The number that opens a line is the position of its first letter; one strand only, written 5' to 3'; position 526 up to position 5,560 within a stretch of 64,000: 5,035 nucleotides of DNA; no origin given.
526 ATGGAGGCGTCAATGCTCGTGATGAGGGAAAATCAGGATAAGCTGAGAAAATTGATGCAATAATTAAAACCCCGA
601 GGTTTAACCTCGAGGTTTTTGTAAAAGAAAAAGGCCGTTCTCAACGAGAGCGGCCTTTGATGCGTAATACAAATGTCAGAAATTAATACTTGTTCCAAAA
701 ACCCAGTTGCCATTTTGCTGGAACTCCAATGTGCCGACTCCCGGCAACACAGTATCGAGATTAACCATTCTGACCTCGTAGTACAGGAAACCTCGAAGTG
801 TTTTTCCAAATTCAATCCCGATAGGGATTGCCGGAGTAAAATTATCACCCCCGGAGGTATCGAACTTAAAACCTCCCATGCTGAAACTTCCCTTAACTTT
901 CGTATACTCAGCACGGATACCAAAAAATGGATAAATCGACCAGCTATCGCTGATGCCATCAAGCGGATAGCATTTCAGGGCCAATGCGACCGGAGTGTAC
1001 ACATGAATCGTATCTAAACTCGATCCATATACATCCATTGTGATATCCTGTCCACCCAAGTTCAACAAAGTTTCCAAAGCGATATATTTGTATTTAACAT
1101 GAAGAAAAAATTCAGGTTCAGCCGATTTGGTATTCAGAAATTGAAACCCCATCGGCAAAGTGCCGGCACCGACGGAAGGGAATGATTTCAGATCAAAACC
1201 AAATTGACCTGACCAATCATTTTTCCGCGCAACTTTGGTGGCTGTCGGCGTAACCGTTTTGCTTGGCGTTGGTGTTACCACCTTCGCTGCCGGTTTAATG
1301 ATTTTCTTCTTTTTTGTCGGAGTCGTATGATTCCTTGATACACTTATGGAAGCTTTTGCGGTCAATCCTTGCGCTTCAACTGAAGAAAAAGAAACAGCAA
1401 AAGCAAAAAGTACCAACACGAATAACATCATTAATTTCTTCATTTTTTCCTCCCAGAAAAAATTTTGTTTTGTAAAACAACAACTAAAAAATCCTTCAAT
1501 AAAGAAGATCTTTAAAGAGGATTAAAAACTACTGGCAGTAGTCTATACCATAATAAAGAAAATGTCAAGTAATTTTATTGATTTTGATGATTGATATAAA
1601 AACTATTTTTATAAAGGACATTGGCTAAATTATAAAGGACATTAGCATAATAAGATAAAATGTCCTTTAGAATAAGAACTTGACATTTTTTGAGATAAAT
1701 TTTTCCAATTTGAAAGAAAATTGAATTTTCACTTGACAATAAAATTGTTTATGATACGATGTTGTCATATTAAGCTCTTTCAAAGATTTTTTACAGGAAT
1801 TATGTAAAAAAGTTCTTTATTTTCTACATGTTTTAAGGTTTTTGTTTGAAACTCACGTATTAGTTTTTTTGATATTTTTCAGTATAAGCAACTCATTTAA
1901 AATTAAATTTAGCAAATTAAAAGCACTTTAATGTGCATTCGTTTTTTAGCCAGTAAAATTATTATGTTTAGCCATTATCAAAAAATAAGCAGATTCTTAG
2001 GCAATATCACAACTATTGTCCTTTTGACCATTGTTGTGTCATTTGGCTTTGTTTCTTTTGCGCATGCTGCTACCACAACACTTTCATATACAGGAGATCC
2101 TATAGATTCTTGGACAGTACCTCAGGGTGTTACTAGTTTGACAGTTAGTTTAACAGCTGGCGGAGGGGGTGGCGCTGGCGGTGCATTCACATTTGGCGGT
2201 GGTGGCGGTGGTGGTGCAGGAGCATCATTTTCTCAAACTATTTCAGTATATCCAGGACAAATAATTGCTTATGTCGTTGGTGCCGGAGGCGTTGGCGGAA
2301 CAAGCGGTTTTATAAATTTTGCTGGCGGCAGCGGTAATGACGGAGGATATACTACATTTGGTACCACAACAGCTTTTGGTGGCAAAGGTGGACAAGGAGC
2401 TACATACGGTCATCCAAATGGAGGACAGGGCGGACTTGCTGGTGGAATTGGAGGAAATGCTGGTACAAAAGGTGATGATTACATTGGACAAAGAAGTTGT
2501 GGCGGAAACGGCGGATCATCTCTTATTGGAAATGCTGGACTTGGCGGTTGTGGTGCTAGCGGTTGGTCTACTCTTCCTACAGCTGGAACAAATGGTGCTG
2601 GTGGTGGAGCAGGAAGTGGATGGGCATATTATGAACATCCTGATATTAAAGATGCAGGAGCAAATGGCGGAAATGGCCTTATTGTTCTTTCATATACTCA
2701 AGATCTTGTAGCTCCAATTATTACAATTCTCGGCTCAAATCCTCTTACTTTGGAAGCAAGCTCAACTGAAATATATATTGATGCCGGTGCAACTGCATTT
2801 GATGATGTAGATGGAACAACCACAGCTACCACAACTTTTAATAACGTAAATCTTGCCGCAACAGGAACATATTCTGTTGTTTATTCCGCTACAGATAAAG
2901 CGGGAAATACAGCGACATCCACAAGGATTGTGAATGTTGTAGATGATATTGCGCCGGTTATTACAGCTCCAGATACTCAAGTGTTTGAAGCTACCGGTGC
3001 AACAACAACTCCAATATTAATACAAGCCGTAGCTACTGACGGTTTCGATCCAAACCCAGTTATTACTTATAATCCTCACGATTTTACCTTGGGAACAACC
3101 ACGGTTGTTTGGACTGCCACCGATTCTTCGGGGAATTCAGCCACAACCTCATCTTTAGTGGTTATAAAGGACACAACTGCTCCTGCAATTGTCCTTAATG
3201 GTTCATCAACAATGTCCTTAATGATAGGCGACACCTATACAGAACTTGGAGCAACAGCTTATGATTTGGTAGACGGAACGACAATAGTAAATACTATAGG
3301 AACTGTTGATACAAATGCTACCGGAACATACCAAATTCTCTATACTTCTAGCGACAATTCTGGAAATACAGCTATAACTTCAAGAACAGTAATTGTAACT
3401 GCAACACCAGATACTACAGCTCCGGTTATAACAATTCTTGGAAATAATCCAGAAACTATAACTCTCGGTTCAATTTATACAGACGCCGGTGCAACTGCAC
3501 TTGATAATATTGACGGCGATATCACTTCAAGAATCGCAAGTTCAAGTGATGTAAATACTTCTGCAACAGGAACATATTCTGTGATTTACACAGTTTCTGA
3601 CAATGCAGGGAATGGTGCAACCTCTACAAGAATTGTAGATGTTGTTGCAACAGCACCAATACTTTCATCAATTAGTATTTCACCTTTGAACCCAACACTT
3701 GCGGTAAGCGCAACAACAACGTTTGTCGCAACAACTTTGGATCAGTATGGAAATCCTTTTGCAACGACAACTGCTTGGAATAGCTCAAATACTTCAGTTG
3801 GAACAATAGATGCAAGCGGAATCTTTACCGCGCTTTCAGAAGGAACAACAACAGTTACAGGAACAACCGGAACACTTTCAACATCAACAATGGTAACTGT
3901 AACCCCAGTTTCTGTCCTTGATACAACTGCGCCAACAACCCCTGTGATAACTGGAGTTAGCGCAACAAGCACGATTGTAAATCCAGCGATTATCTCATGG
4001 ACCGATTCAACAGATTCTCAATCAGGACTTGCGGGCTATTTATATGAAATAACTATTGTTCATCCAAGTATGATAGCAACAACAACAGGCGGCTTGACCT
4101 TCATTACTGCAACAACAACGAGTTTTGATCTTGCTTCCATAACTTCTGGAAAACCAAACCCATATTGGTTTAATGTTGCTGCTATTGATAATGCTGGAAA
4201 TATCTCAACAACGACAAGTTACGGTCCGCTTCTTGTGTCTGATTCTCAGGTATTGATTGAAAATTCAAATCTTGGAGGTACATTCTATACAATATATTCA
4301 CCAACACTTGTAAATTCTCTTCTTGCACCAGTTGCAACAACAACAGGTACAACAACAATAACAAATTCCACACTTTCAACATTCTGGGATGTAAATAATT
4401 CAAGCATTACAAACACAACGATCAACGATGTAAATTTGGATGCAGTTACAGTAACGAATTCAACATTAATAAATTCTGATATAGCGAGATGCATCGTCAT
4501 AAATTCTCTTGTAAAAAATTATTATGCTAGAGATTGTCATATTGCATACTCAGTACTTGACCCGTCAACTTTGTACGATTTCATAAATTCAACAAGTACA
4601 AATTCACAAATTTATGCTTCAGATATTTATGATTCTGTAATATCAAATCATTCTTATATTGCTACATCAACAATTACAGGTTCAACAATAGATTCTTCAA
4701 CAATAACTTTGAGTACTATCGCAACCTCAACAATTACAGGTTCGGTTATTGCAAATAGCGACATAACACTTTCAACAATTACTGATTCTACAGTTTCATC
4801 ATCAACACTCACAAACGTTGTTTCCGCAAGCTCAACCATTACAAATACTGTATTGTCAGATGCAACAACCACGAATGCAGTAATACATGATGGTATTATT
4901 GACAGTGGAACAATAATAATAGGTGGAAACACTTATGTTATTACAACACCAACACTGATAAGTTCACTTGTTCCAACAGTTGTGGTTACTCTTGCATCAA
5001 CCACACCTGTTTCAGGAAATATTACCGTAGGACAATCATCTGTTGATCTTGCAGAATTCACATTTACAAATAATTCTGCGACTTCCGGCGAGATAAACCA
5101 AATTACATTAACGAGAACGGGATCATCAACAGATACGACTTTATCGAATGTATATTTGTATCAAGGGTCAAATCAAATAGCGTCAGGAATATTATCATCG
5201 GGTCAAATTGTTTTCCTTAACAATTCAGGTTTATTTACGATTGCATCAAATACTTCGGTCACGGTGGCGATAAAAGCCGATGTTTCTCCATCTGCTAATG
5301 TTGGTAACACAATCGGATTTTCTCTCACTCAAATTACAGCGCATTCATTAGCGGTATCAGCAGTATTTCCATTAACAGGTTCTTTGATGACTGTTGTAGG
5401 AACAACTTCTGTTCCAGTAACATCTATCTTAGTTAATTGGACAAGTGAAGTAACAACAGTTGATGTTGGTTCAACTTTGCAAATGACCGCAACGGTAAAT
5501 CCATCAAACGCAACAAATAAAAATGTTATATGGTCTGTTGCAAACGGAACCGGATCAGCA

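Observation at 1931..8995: The giant Ig-repeat surface protein has long near-identical internal nucleotide repeats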

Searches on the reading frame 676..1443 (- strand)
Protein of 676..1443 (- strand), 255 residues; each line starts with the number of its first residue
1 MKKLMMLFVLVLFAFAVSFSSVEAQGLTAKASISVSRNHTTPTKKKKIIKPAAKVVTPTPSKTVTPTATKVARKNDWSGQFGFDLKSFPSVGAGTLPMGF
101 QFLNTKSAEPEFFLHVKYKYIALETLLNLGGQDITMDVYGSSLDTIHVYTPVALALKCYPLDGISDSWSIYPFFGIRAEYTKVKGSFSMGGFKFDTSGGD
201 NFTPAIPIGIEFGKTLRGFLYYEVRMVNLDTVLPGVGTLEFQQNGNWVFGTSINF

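Call 9: search_protein_families(library=pfam, proteins=[window:676-1443:-], max_evalue=0.001)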
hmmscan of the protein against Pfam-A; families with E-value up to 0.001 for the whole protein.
window:676-1443:- (255 aa): 0 families

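Call 75: search_protein_families(library=pfam, proteins=[window:676-1443:-], max_evalue=0.01)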
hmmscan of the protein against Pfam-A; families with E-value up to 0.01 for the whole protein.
window:676-1443:- (255 aa): 0 families
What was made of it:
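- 676..1443 (-): Divergently transcribed 255-aa secreted protein, a conserved neighbour of the giant gene. No Pfam hit (calls 9, 75).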

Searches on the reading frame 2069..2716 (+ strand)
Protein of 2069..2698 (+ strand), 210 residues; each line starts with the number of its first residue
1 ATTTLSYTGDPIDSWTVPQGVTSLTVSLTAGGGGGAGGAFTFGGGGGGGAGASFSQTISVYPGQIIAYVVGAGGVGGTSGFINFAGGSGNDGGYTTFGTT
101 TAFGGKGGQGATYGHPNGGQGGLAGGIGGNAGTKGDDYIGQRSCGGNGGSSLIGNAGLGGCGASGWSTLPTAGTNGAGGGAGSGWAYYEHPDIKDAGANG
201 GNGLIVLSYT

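Call 33: search_protein_families(library=pfam, proteins=[window:2069-2698:+], max_evalue=1)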
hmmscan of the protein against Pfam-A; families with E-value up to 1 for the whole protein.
window:2069-2698:+ (210 aa): 1 family
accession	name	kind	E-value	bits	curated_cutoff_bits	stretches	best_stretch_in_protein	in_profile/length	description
PF21722.4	Gly_rich_2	-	4e-13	50.3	24.3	1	14-209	7-225/226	Glycine-rich domain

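Call 34: search_protein_families(library=ncbifam, proteins=[window:2069-2698:+], max_evalue=0.1)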
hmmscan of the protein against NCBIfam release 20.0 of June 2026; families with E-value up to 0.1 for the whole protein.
window:2069-2698:+ (210 aa): 0 families

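Call 48: search_solved_structures(query=A1, max_evalue=1)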
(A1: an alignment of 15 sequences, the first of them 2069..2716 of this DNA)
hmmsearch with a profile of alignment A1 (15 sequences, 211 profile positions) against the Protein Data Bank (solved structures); distinct sequences matched with E-value up to 1: 2.
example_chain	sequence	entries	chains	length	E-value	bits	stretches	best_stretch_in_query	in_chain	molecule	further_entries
7yfw_a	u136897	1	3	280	0.15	15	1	6-206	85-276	Pam3 fiber proreins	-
7ypx_A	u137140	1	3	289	0.2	14.6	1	6-206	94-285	Pam3 tail fiber proreins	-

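Call 49: predict_structure(alignment_id=A1)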
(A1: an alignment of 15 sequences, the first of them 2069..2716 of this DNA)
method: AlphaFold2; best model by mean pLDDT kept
length: 216 residues; sequences in the alignment: 15
mean_pLDDT: 88.3   pTM: 0.83
mean pLDDT of the five models: 88.3, 88.0, 86.8, 86.3, 72.0
residues with pLDDT >= 90: 138; 70-90: 57; 50-70: 21; < 50: 0
segments of 3 or more residues with pLDDT < 50: none
pLDDT, mean of each block of 10 residues (from residue 1): 88 90 95 92 88 94 96 93 86 95 94 69 88 82 87 91 86 96 75 81 95 75
secondary structure, 60 per line:
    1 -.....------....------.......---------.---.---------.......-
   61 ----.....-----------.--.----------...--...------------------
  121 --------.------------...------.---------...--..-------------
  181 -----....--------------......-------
elements in order: E2-6 E13-16 E23-29 E53-59 E65-69 E95-97 E100-102 E142-144 E161-163 H186-189 E204-209
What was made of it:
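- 2069..2698 (+): Glycine-rich head domain (aa 47-256), predicted TNF-like plus glycine-rich fold. AF2 pLDDT 88.3 (call 49).
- Head: AF2 pLDDT 88.3 (call 49).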

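Call 51: fold_search(model_id=the predicted structure, library=pdb)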
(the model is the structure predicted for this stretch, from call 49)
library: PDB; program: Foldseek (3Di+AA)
matches with E <= 10: 102; with E <= 0.001: 4
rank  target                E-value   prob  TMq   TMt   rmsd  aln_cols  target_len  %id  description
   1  7ypx_A                1.2e-05  1.00  0.61  0.54   5.9       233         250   24  Cyanophage Pam3 fiber (released 2022-11-09)
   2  9d93_Qa               1.2e-05  1.00  0.42  0.40   7.9       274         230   22  Mycobacteriophage Bxb1 tail tip - Composite map and model (released 2024-09-25)
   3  9d93_Qb               3.2e-05  1.00  0.51  0.49  11.6       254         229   25  Mycobacteriophage Bxb1 tail tip - Composite map and model (released 2024-09-25)
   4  7yfw_a                8.8e-04  1.00  0.60  0.48   6.0       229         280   25  Cyanophage Pam3 fiber (released 2023-01-18)
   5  7lrz                  2.0e-03  1.00  0.37  0.27  12.6       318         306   15  Structure of the Human ALK GRD (released 2021-11-24)
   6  7nx0_B                2.2e-03  0.96  0.29  0.21  14.3       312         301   13  LTK:ALKAL1 complex stabilized by a Nanobody (released 2021-10-27)
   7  7nx3_F                2.9e-03  0.99  0.36  0.27  11.1       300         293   17  Crystal structure of ALK in complex with Fab324 (released 2021-10-27)
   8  9g5i_A                3.2e-03  0.98  0.32  0.22  13.4       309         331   17  Cryo-EM structure of a 2:1 ALK:ALKAL2 complex obtained after re-processing of EMPIAR-10930 data (released 2025-03-12)
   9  7mzy_A                3.5e-03  0.97  0.32  0.24  11.8       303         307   15  Anaplastic lymphoma kinase (ALK) extracellular fragment of ligand binding region 673-986 (released 2021-11-24)
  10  7mzy_B                4.3e-03  0.99  0.36  0.26  12.4       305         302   15  Anaplastic lymphoma kinase (ALK) extracellular fragment of ligand binding region 673-986 (released 2021-11-24)
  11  7n00_A                5.5e-03  0.99  0.37  0.24  12.5       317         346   15  Anaplastic lymphoma kinase (ALK) extracellular fragment of ligand binding region 648-1025 in complex with AUG-alpha (released 2021-11-24)
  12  7nx4                  6.4e-03  0.92  0.32  0.21  12.9       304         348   17  Crystal structure of the TG and EGF-like domains of ALK (released 2021-10-27)
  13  7nx1                  7.4e-03  0.97  0.33  0.26  11.9       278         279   16  TG domain of LTK (released 2021-10-27)
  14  7lir_A                7.8e-03  0.93  0.22  0.14  11.3       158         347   12  Structure of the invertebrate ALK GRD (released 2021-11-24)
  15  9g5i_B                9.1e-03  0.98  0.36  0.24  11.8       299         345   15  Cryo-EM structure of a 2:1 ALK:ALKAL2 complex obtained after re-processing of EMPIAR-10930 data (released 2025-03-12)
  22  9d93_Pa               1.7e-02  0.97  0.41  0.16  16.3       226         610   18  Mycobacteriophage Bxb1 tail tip - Composite map and model (released 2024-09-25)
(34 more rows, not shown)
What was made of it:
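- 2069..2698 (+): Foldseek: Pam3 fibre 7ypx E 1.2e-5, TMq 0.61; Bxb1 tail tip 9d93; ALK/LTK glycine-rich domains (call 51).
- Closest known: Phage tail-fibre tips with TNF-like plus glycine-rich domains. Same: The predicted fold of aa 47-262 matches them (call 51), and a weak profile hit covers the whole domain (E 0.15, call 48).
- Foldseek matches Pam3 gp24 fibre (E 1.2e-5, TMq 0.61), Bxb1 tail tip and ALK/LTK glycine-rich domains (call 51).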

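Call 84: search_protein_representatives(alignment_id=A1)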
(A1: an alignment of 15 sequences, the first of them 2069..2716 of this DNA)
Query: 15 sequences, 211 profile positions. Proteins with E-value up to 0.001 (for the whole library): 7123; up to 1e-10: 331; up to 1e-30: 14. The best 150 are listed.
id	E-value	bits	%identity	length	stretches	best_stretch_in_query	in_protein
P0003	1.9e-71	256.5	-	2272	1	1-211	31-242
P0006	5.7e-71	254.9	-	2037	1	1-211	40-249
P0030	5.1e-69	248.6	-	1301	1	2-211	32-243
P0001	1.9e-68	246.7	-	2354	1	1-211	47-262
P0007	3.1e-68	246.0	-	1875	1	1-211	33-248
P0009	1.1e-67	244.2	-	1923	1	1-205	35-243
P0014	1.3e-67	244.0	-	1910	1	2-211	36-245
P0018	5.6e-65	235.4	-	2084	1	1-211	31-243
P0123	4.4e-60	219.4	-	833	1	2-211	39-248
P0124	2.6e-53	197.3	-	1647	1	5-211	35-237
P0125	1.5e-52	194.8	-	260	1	2-211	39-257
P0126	1.6e-48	181.6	-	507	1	4-205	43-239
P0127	1.5e-35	139.2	-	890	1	3-210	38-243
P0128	3.1e-34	134.9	-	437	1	93-211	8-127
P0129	9.0e-30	120.3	-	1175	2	3-206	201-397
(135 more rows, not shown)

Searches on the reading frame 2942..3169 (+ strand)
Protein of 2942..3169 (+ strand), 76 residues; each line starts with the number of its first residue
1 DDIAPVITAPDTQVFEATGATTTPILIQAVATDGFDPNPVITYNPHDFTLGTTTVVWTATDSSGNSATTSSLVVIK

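Call 33: search_protein_families(library=pfam, proteins=[window:2942-3169:+], max_evalue=1)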
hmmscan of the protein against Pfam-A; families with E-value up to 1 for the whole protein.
window:2942-3169:+ (76 aa): 3 families
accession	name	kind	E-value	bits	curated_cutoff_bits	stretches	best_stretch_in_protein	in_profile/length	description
PF02494.22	HYR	-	0.0011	19.6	21.7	1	27-70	30-76/81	HYR domain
PF19076.6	CshA_repeat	-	0.068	14.3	27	1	12-69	38-97/103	Surface adhesin CshA repetitive domain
PF17963.7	Big_9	-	0.22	12.9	23.6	0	19-70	32-85/89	Bacterial Ig domain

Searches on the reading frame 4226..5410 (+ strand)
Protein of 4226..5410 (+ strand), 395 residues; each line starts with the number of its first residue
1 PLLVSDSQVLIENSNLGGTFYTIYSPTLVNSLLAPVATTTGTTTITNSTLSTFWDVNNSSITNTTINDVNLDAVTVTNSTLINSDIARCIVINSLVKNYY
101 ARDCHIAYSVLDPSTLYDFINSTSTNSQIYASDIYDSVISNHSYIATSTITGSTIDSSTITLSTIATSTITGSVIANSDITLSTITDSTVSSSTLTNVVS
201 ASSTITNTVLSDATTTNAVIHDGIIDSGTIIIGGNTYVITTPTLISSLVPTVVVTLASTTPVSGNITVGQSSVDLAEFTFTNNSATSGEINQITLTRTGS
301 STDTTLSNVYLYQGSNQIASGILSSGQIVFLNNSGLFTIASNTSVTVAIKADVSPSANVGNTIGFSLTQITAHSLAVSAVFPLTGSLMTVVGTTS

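Call 66: predict_structure(alignment_id=A2)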
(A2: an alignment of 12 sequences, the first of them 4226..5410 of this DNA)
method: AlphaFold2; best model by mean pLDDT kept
length: 395 residues; sequences in the alignment: 12
mean_pLDDT: 59.9   pTM: 0.51
mean pLDDT of the five models: 59.9, 59.2, 56.5, 55.7, 54.7
residues with pLDDT >= 90: 53; 70-90: 99; 50-70: 71; < 50: 172
segments of 3 or more residues with pLDDT < 50: 1-3, 21-34, 159-163, 250-395
pLDDT, mean of each block of 10 residues (from residue 1): 57 74 42 55 84 81 90 93 89 93 94 86 90 86 81 66 64 74 69 64 58 55 66 70 65 34 36 37 40 40 41 41 40 32 36 32 27 31 32 33
secondary structure, 60 per line:
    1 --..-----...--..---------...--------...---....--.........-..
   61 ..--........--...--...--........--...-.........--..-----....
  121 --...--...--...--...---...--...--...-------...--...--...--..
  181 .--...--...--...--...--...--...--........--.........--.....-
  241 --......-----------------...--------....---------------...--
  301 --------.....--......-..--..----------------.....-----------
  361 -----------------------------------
elements in order: E10-12 E37-39 E43-46 E49-57 E59-62 E65-72 E75-77 E80-82 E85-92 E95-97 E99-107 E117-120 E123-125 E128-130 E133-135 E138-140 E144-146 E149-151 E154-156 E164-166 E169-171 E174-176 E179-181 E184-186 E189-191 E194-196 E199-201 E204-206 E209-211 E214-221 E224-232 E235-239 H245-248 E266-268 E277-280 E296-298 E309-313 E316-321 E345-349
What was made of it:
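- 4241..4960 (+): N/S/T-rich beta-solenoid (aa 771-1010) with 5-residue strand periodicity. AF2 (call 66).
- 4961..5401 (+): Unassigned beta-rich segment (aa 1011-1157). AF2 confidence low, pLDDT below 50 (call 66).
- Tried and rejected: The AF2 model of aa 1011-1160 was low-confidence and was not interpreted (call 66).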

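Call 68: fold_search(model_id=the predicted structure, library=pdb)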
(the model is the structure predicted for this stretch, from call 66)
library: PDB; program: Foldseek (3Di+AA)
matches with E <= 10: 572; with E <= 0.001: 46
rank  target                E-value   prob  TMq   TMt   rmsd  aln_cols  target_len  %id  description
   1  5dn0                  4.2e-06  0.99  0.14  0.20  12.0       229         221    8  t1555 loop variant (released 2016-08-31)
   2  9k4a_A                1.1e-05  1.00  0.27  0.18  16.6       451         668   12  Cryo-EM structure of depolymerase S2-4 from Klebsiella phage K64-1 (released 2026-03-25)
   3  6fls_A                3.7e-05  0.97  0.15  0.22  12.8       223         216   11  Pentapeptide repeat family protein from Clostridium botulinum (released 2018-08-15)
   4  5dns_B                4.8e-05  1.00  0.19  0.30  10.0       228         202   10  t1428 loop variant in P3221 (released 2016-09-28)
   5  3du1                  5.0e-05  0.98  0.18  0.25  11.3       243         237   10  The 2.0 Angstrom Resolution Crystal Structure of HetL, a Pentapeptide Repeat Protein involved in Heterocyst Differentiat (released 2008-11-11)
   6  2xtx_B                1.2e-04  1.00  0.19  0.30   9.9       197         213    9  Structure of QnrB1 (M102R-Trypsin Treated), a plasmid-mediated fluoroquinolone resistance protein (released 2010-10-20)
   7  7bz0_A                1.2e-04  0.99  0.18  0.15  11.9       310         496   11  complex structure of alginate lyase AlyF-OU02 with G6 (released 2021-03-10)
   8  4yei_A                1.3e-04  1.00  0.20  0.29   9.3       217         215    9  Beta1mut synthetic solenoid protein (released 2016-03-09)
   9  5dns_A                1.3e-04  0.96  0.15  0.22  11.1       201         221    9  t1428 loop variant in P3221 (released 2016-09-28)
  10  2xtw_B                1.4e-04  1.00  0.18  0.28  10.7       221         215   11  Structure of QnrB1 (Full length), a plasmid-mediated fluoroquinolone resistance protein (released 2010-10-20)
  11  6fls_D                1.5e-04  0.85  0.13  0.18  12.7       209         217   10  Pentapeptide repeat family protein from Clostridium botulinum (released 2018-08-15)
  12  2xty_B                1.7e-04  1.00  0.18  0.28  10.4       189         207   12  Structure of QnrB1 (R167E-Trypsin Treated), a plasmid-mediated fluoroquinolone resistance protein (released 2010-10-27)
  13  2xtw_C                1.7e-04  0.84  0.14  0.21  12.6       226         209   11  Structure of QnrB1 (Full length), a plasmid-mediated fluoroquinolone resistance protein (released 2010-10-20)
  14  2bm6                  1.7e-04  0.82  0.11  0.19  12.7       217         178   10  The Structure of MfpA (Rv3361c, C2221 Crystal form). The Pentapeptide Repeat Protein from Mycobacterium tuberculosis Fol (released 2005-06-07)
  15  5dqa_A                2.0e-04  1.00  0.24  0.38   8.5       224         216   11  t3284 loop variant of beta1 (released 2016-08-31)
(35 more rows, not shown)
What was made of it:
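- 4241..4960 (+): Foldseek matches to pentapeptide-repeat proteins and tailspike beta-helices (call 68).
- Checked: Fold matches are pentapeptide-repeat proteins and tailspike beta-helices (calls 66, 68).
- Solenoid: calls 66, 68.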
